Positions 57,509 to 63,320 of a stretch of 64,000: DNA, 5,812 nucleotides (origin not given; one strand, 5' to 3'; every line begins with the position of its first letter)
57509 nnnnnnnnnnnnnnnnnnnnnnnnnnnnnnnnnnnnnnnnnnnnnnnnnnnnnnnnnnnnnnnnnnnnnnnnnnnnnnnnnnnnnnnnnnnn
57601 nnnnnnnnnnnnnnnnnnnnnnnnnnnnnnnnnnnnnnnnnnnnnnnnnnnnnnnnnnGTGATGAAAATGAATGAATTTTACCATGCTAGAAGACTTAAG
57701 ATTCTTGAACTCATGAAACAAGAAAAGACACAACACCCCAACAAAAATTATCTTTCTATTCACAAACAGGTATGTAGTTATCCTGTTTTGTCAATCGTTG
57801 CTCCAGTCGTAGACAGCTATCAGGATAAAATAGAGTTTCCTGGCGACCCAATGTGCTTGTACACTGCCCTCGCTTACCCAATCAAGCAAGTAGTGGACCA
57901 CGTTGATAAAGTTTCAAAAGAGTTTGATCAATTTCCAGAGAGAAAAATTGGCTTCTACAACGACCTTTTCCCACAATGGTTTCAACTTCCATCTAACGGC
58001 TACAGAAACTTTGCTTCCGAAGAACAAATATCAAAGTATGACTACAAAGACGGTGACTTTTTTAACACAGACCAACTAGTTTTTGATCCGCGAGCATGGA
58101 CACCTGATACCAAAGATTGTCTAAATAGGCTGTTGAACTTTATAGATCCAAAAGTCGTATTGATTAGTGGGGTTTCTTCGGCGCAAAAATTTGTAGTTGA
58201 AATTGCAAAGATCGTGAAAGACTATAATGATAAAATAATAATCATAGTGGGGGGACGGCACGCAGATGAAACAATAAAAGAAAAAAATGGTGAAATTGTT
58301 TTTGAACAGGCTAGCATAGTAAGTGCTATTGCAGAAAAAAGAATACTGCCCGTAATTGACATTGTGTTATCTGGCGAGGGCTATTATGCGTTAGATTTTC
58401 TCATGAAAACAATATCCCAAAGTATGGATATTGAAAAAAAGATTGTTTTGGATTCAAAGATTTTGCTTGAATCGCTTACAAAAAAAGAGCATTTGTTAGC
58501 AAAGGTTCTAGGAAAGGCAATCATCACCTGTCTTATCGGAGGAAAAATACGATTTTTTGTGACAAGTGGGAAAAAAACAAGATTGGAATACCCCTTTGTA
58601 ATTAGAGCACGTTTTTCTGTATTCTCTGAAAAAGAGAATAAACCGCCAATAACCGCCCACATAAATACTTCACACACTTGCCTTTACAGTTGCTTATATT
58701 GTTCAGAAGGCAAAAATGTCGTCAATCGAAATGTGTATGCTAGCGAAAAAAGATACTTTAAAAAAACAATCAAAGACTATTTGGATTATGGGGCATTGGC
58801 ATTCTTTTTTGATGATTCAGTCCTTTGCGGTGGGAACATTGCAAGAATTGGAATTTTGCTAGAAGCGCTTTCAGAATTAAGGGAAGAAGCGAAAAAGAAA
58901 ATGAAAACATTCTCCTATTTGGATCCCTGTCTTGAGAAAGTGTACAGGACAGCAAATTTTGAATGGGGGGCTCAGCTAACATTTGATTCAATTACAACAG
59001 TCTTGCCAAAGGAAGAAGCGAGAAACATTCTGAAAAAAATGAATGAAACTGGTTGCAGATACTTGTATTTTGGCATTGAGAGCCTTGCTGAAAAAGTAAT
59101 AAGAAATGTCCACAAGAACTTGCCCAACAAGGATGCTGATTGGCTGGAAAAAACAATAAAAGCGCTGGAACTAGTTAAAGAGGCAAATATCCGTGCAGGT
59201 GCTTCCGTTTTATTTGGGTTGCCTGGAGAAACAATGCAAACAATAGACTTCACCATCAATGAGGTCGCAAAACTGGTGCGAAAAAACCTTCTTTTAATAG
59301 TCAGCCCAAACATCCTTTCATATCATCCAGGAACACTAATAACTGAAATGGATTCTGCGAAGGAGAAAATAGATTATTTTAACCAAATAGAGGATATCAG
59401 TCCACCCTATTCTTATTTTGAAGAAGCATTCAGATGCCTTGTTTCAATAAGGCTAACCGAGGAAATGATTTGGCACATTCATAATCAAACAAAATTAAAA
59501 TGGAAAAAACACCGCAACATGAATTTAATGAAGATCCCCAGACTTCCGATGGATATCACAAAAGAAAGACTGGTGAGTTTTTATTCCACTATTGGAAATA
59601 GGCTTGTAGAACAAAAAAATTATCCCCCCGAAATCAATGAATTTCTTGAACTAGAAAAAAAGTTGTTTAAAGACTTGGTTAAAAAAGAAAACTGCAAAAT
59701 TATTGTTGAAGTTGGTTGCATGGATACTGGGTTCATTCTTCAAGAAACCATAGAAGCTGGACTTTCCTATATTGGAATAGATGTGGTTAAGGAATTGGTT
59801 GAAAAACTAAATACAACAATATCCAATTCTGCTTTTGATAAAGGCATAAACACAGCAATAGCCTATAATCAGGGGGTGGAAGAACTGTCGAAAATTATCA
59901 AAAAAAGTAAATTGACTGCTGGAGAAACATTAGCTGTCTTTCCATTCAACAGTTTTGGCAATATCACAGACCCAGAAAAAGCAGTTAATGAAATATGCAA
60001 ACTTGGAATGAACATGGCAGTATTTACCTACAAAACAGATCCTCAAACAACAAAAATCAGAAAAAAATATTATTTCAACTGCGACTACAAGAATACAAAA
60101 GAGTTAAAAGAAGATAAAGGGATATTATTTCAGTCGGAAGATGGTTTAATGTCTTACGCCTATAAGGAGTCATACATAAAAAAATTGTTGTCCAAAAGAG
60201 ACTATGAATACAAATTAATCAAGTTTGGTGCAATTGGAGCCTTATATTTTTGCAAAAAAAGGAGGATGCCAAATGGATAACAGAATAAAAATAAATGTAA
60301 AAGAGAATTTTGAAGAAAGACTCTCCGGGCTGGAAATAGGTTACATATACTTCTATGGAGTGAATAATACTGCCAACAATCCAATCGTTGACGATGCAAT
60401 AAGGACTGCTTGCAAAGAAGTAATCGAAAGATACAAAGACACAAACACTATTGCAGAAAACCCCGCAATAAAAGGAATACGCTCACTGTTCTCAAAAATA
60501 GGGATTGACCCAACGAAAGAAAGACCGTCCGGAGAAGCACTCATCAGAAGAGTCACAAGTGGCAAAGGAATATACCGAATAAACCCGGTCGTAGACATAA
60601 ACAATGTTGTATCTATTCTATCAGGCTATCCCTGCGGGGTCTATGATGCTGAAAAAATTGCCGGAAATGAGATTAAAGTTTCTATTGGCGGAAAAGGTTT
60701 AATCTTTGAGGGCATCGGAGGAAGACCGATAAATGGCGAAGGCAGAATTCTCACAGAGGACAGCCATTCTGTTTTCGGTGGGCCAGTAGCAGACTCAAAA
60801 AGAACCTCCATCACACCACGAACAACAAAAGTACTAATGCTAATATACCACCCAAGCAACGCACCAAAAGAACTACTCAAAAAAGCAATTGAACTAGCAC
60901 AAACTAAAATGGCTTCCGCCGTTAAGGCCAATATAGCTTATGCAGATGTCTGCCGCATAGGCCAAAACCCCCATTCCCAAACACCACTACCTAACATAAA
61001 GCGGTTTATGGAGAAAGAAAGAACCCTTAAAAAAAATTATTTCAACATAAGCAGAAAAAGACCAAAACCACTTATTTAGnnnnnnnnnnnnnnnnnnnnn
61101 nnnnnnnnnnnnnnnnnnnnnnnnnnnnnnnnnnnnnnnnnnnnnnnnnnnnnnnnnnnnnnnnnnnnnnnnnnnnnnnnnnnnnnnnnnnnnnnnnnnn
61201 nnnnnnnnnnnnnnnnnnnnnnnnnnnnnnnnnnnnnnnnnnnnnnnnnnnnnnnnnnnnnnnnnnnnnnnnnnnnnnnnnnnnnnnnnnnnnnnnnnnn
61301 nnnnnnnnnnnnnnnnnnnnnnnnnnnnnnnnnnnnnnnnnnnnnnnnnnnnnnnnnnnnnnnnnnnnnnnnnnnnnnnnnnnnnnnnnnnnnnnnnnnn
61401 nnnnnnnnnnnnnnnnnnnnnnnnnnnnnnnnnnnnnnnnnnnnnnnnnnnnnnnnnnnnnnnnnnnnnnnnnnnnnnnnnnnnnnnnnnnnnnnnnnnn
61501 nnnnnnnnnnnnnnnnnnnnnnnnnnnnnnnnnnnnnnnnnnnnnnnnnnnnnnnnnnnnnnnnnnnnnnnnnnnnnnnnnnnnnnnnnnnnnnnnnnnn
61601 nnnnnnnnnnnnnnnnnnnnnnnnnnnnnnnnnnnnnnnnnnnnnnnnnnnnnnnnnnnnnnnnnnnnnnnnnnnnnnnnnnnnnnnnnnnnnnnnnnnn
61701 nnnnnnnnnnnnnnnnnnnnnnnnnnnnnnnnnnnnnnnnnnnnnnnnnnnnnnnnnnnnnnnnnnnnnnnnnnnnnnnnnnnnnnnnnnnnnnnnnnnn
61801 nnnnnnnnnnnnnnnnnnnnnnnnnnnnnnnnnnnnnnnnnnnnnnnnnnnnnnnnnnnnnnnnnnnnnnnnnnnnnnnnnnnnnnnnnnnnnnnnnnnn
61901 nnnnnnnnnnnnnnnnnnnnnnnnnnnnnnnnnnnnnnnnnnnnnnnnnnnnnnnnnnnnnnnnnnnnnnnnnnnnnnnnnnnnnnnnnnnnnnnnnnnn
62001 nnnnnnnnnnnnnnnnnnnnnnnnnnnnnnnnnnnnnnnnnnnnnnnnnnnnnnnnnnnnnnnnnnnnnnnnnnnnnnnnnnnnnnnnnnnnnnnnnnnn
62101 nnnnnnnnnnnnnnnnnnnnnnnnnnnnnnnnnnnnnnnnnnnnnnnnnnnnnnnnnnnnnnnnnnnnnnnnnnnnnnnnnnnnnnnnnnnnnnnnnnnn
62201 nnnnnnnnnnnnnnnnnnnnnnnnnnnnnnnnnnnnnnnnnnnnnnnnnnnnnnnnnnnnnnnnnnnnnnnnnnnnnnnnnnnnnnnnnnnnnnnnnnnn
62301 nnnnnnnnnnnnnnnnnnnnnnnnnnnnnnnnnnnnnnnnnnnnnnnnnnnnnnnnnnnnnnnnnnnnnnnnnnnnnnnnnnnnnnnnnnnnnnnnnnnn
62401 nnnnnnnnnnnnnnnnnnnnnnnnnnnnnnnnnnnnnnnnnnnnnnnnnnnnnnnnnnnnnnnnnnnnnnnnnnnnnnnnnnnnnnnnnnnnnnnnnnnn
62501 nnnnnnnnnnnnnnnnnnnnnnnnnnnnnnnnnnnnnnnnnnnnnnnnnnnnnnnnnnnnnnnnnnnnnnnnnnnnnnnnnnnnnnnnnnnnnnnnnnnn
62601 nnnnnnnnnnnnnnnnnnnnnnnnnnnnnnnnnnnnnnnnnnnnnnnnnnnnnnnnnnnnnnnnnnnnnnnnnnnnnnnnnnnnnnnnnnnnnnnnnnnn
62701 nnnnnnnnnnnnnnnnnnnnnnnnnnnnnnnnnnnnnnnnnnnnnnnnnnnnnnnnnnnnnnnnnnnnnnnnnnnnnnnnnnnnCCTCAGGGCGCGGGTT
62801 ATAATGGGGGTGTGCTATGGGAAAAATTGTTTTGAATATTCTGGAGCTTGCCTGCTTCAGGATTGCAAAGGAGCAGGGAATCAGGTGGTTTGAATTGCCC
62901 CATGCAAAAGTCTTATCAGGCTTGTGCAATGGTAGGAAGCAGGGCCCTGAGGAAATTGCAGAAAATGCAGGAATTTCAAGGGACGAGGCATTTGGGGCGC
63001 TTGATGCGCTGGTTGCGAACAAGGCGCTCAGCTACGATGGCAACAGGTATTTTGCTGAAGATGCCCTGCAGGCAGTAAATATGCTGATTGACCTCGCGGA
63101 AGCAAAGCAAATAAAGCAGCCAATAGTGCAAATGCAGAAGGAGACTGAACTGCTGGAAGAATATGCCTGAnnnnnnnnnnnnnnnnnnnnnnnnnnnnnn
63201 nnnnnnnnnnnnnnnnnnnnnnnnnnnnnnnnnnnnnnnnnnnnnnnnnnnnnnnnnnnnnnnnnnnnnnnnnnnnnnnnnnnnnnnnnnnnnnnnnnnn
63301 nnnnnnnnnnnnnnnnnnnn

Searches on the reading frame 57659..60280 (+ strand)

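Call 6: search_protein_families(library=pfam, proteins=[window:57659-60280:+], max_evalue=0.01)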
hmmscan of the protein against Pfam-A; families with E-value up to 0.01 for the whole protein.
window:57659-60280:+ (873 aa): 3 families
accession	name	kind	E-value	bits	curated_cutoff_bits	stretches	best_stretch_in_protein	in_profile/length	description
PF04055.27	Radical_SAM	-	3.8e-10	40.6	29.5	1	335-534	1-164/166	Radical SAM superfamily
PF02310.24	B12-binding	-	5.6e-05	23.4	32.1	1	152-212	41-104/121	B12 binding domain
PF13679.12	Methyltransf_32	-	0.0032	17.9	27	1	658-738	5-90/143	Methyltransferase domain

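Call 74: search_protein_families(library=ncbifam, proteins=[window:57659-60280:+], max_evalue=0.001)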
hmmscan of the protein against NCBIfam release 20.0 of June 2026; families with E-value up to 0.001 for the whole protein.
window:57659-60280:+ (873 aa): 9 families
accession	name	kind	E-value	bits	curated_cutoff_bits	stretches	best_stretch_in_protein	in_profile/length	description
TIGR04434.1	rSAM_Pput_1520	hypoth_equivalog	1e-27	96.9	550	2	155-404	75-332/515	B12-binding domain/radical SAM domain-containing protein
TIGR04479.1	bcpD_PhpK_rSAM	subfamily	4.3e-17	61.7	600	1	455-534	331-404/504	PhpK family radical SAM P-methyltransferase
NF050148.1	rSAM_ApyD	equivalog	6.9e-10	37.9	750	1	456-572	289-400/645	RiPP biosynthesis radical SAM protein ApyD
TIGR03471.1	HpnJ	equivalog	1.2e-08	34.3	577.6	1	455-563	287-385/472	hopanoid biosynthesis associated radical SAM protein HpnJ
TIGR04013.1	B12_SAM_MJ_1487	hypoth_equivalog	1.7e-08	33.7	251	0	467-543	267-337/382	TIGR04013 family B12-binding domain/radical SAM domain-containing protein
TIGR04014.1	B12_SAM_MJ_0865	equivalog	2.9e-06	26.3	360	1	456-566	259-363/434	methyl-coenzyme M reductase glutamine C-methyltransferase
TIGR03975.1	rSAM_ocin_1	subfamily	6.8e-06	24.9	281.85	0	454-528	351-419/606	RiPP maturation radical SAM C-methyltransferase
TIGR04072.2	rSAM_ladder_B12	equivalog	1.7e-05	23.6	360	0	449-542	265-352/443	lipid biosynthesis B12-binding/radical SAM protein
NF040546.1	rSAM_CUAEP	equivalog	0.00047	19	500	1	434-528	243-330/468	CUAEP/CCAEP-tail radical SAM (seleno)protein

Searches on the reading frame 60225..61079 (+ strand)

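Call 6: search_protein_families(library=pfam, proteins=[window:60225-61079:+], max_evalue=0.01)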
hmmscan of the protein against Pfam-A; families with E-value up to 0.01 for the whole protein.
window:60225-61079:+ (284 aa): 1 family
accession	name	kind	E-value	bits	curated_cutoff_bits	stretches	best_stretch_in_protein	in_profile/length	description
PF03483.22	B3_4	-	7.7e-19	68.4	29.3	1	86-208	3-125/174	B3/4 domain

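Call 74: search_protein_families(library=ncbifam, proteins=[window:60225-61079:+], max_evalue=0.001)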
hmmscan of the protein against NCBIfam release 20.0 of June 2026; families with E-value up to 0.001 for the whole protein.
window:60225-61079:+ (284 aa): 2 families
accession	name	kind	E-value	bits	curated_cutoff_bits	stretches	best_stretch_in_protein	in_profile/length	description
TIGR00472.1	pheT_bact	equivalog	1.3e-05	23.6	402.65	1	89-165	220-294/798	phenylalanine--tRNA ligase subunit beta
NF001882.0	PRK00629.5-4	equivalog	0.00081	17.8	527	1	115-154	243-281/725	phenylalanine--tRNA ligase subunit beta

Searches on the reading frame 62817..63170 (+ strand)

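Call 29: search_protein_families(library=ncbifam, proteins=[window:62817-63170:+], max_evalue=0.00001)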
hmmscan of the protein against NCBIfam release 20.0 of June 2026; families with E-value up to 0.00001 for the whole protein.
window:62817-63170:+ (117 aa): 0 families

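Call 40: search_protein_families(library=pfam, proteins=[window:62817-63170:+], max_evalue=5)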
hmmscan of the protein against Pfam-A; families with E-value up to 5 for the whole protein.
window:62817-63170:+ (117 aa): 2 families
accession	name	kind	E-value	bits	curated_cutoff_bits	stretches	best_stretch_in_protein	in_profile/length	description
PF15909.11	zf-C2H2_8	-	0.057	14.2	30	1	50-81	38-69/98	C2H2-type zinc ribbon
PF02317.23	Octopine_DH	-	0.13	12.7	30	1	69-104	110-139/150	NAD/NADP octopine/nopaline dehydrogenase, alpha-helical domain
